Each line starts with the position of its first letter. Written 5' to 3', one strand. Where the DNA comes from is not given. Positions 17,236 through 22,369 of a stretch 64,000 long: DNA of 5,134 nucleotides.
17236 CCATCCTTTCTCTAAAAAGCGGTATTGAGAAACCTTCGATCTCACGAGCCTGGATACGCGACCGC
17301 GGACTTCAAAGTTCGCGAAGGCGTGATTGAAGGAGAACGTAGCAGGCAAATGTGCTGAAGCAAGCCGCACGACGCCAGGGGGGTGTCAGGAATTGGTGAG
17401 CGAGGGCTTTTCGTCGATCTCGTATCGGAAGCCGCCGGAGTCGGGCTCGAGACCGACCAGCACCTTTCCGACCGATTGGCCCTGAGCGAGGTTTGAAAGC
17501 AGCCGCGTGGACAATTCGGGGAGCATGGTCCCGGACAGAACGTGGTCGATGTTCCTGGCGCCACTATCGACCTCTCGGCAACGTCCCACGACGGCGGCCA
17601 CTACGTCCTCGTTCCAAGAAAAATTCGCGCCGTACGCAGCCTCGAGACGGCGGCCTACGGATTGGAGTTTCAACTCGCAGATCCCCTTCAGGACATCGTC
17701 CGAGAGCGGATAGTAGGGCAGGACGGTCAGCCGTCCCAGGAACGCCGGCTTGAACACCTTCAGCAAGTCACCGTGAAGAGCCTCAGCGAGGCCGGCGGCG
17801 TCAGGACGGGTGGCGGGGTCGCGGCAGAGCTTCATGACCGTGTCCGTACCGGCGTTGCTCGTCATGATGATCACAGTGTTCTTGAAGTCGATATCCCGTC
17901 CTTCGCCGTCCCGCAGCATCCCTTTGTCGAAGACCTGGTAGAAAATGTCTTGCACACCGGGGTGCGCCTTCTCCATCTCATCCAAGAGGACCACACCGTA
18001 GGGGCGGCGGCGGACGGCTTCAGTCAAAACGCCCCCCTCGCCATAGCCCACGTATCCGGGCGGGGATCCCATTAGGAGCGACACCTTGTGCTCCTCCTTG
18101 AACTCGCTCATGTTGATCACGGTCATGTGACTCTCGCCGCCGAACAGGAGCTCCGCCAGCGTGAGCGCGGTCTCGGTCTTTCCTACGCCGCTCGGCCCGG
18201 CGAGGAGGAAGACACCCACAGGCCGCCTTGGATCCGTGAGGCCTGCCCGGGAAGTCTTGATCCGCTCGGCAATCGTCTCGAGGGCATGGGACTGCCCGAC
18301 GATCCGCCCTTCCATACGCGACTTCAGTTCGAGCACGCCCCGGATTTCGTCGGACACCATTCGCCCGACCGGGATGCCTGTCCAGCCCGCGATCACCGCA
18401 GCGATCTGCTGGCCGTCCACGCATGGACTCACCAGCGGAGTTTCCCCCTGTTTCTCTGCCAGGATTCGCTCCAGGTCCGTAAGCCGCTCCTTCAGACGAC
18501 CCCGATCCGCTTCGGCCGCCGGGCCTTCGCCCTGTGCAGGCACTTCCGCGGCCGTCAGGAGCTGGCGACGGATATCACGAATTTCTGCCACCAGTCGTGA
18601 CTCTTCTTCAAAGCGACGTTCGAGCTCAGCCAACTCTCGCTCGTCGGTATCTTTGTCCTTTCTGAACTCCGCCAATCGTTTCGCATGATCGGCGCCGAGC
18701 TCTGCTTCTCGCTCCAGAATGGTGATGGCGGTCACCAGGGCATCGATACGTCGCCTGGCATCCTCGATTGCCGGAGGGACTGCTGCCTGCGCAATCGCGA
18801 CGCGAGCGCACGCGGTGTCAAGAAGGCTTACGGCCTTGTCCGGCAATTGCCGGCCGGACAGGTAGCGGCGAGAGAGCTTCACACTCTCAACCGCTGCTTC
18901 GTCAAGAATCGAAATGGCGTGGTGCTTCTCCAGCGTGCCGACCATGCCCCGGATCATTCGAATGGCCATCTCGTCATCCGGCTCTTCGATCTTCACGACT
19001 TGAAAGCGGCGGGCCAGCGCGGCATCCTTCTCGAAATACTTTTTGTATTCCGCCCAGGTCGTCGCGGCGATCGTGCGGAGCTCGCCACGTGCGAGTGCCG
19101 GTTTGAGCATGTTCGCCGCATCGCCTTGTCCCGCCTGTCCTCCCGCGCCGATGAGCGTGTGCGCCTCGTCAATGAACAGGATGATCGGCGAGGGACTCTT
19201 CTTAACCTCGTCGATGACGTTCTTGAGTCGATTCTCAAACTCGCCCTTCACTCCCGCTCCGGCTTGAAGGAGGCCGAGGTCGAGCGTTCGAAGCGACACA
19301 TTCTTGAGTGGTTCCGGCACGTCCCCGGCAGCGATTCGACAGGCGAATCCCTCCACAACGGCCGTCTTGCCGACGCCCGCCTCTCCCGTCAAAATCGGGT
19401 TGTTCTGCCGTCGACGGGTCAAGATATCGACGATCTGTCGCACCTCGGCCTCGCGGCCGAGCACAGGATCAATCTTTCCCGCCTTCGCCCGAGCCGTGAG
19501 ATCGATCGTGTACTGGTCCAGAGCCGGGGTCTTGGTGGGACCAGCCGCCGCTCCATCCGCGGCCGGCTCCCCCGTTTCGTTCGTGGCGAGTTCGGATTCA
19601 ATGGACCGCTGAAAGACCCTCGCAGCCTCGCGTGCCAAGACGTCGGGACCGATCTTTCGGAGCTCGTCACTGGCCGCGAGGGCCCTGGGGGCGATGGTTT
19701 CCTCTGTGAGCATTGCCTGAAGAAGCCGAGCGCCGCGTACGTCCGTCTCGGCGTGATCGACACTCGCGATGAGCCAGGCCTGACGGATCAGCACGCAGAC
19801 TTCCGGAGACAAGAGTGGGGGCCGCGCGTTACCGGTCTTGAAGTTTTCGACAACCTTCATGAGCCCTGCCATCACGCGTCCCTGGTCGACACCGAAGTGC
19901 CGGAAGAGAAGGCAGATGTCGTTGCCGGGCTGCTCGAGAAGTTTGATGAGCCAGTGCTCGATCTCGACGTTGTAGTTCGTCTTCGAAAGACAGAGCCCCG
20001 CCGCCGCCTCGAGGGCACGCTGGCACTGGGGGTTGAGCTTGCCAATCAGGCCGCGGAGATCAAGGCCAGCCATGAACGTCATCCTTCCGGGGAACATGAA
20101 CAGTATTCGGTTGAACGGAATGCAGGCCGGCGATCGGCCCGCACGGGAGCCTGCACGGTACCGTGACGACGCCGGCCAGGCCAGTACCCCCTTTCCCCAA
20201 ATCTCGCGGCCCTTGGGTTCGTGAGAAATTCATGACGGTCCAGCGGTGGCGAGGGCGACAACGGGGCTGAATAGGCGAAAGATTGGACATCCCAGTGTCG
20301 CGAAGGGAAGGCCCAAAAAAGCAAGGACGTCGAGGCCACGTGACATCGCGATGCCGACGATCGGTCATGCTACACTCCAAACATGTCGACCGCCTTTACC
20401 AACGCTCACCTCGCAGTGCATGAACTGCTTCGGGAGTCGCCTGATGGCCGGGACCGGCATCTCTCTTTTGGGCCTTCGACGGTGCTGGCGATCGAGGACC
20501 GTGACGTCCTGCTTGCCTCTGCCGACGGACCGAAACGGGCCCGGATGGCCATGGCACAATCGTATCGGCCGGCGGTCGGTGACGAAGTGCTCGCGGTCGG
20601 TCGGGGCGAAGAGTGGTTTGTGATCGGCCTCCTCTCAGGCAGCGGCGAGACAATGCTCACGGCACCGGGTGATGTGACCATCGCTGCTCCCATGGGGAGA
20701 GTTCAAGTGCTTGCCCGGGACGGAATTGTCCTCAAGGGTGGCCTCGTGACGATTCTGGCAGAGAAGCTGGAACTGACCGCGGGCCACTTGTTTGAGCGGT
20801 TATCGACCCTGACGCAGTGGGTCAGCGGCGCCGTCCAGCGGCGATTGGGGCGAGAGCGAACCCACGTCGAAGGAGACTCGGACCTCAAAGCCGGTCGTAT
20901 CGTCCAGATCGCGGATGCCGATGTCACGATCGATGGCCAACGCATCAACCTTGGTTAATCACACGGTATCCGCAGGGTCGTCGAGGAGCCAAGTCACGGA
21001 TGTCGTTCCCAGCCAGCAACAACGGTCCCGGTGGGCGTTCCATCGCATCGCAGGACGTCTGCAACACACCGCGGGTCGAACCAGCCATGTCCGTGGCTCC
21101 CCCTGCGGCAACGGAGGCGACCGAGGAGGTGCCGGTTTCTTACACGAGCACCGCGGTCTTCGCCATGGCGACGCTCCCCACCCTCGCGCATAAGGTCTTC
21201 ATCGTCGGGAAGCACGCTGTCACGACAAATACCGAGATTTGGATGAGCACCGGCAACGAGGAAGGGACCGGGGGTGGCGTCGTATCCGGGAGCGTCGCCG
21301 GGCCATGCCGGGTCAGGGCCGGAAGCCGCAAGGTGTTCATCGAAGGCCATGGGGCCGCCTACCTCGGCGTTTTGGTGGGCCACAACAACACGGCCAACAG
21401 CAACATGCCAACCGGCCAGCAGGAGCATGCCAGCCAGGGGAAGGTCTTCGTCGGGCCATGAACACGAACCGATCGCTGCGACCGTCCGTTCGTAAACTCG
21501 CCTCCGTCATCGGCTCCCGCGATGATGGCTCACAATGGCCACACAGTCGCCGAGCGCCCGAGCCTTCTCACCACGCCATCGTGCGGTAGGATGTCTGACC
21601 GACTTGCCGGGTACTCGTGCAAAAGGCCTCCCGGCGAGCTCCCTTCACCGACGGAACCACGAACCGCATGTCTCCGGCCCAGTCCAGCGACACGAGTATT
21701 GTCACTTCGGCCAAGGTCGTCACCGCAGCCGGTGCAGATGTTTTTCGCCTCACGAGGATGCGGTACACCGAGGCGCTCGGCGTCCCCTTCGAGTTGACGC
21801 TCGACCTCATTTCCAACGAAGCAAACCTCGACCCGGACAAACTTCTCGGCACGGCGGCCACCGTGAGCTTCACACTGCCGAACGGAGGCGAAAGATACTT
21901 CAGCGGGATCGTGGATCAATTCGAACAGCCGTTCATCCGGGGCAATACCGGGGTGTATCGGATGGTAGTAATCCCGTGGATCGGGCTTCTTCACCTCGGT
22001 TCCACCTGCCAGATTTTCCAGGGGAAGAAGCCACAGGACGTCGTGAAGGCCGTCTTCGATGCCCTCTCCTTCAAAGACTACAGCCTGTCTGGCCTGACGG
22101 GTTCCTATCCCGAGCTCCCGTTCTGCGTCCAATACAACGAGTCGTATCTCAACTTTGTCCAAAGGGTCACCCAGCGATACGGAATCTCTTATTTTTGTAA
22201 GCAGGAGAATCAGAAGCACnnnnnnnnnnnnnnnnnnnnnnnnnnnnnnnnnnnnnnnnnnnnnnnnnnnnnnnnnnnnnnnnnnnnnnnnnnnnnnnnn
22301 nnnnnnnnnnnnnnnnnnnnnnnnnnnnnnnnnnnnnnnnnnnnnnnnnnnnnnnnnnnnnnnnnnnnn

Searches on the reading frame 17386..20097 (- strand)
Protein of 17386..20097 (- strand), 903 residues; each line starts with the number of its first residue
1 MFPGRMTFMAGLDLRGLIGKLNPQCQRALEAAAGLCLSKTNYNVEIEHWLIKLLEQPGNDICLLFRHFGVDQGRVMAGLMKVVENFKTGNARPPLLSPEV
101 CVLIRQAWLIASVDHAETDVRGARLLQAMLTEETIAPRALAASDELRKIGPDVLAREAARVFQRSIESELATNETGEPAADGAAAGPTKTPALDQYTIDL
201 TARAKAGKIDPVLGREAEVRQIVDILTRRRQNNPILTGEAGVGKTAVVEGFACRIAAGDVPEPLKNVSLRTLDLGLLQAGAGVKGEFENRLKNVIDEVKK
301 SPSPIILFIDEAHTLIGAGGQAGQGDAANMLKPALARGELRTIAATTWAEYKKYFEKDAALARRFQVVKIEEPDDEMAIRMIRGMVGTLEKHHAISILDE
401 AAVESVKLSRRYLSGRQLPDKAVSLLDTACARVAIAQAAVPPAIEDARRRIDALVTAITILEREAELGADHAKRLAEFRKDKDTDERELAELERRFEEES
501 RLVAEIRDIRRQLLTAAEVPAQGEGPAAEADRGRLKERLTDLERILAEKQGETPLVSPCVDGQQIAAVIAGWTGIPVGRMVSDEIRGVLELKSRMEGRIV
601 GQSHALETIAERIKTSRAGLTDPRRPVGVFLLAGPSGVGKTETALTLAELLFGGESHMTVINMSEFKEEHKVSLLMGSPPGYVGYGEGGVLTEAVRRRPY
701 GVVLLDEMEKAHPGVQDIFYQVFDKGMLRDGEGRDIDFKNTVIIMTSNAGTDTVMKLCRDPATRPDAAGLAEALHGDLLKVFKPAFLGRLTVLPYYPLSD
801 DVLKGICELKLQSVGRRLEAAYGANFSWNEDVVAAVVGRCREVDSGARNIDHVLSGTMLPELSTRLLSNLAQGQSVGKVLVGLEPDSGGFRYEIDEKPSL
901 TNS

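Call 6: search_protein_families(library=pfam, proteins=[window:17386-20097:-], max_evalue=0.01)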
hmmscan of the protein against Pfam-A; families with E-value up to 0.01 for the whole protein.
window:17386-20097:- (903 aa): 20 families
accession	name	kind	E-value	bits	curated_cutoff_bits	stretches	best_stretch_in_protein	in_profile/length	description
PF07724.20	AAA_2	-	5.7e-57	192.8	27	1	625-791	1-164/166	AAA domain (Cdc48 subfamily)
PF17871.7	AAA_lid_9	-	1.7e-26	92.6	22.8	1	375-476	2-101/104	AAA lid domain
PF00004.35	AAA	-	1.3e-17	64.9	21.2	2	235-348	2-110/131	ATPase family associated with various cellular activities (AAA)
PF07728.20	AAA_5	-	4.7e-12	46.5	22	1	630-751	2-125/139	AAA domain (dynein-related subfamily)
PF10431.15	ClpB_D2-small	-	7.3e-12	45.6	21.9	1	798-873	1-76/81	C-terminal, D2-small domain, of ClpB protein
PF13191.12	AAA_16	-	2.3e-11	44.9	32.6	1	212-313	2-142/167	AAA ATPase domain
PF13401.12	AAA_22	-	4e-07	30.8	27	0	230-321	4-97/130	AAA domain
PF01637.24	ATPase_2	-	9e-06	26.1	33.2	0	215-319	4-126/225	ATPase domain predominantly from Archaea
PF00158.32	Sigma54_activat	-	1.8e-05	24.9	20.2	1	629-749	24-144/168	Sigma-54 interaction domain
PF20720.3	nSTAND3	-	7.4e-05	22.9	27.2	0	219-257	7-43/155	Novel STAND NTPase 3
PF05621.17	TniB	-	0.00012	22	22.4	0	303-371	119-185/189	Bacterial TniB protein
PF13481.12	AAA_25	-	0.00029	20.9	27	0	219-268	22-69/195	AAA domain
PF25199.1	nSTAND_NTPase5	-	0.0006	20.1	34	0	620-662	34-75/145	Novel STAND NTPase 5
PF05729.18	NACHT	-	0.0011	19.3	26.7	0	235-262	4-31/167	NACHT domain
PF02861.25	Clp_N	-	0.0018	18.9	20.7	0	43-82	12-51/53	Clp amino terminal domain, pathogenicity island component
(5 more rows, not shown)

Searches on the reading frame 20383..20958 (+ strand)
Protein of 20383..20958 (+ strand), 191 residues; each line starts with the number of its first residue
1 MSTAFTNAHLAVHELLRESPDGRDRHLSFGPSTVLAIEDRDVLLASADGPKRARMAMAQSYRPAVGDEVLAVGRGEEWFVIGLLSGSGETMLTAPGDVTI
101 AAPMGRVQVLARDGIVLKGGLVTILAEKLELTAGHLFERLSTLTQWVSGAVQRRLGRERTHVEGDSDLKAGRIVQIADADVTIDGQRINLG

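Call 6: search_protein_families(library=pfam, proteins=[window:20383-20958:+], max_evalue=0.01)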
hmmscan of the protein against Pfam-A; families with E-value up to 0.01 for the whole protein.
window:20383-20958:+ (191 aa): 1 family
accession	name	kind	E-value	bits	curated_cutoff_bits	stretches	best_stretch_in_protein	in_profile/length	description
PF12059.13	DUF3540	-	6.7e-18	65.8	27.9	2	33-118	2-90/199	Protein of unknown function (DUF3540)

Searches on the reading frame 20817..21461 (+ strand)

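Call 93: search_protein_families(library=pfam, proteins=[window:20817-21461:+], max_evalue=1)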
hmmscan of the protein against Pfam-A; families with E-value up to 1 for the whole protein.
window:20817-21461:+ (214 aa): 1 family
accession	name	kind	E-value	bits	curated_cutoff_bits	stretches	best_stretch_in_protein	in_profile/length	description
PF13665.11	Tox-PAAR-like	-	1.4e-18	67.4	31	1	75-192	3-104/108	Toxin PAAR-like domain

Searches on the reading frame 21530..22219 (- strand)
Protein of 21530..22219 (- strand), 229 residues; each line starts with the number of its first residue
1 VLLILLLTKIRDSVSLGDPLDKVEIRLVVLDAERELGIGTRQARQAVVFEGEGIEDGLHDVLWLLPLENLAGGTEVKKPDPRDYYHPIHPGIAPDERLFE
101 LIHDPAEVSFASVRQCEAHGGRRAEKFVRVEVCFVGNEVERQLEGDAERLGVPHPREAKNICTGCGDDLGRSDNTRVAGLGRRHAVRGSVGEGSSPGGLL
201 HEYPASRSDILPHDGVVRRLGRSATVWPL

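Call 93: search_protein_families(library=pfam, proteins=[window:21530-22219:-], max_evalue=1)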
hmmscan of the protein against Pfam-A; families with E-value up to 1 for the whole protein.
window:21530-22219:- (229 aa): 1 family
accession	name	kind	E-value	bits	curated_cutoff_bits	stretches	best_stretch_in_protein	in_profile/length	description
PF16919.11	PknG_rubred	-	0.065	13.7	28.5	1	154-177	31-54/74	Protein kinase G rubredoxin domain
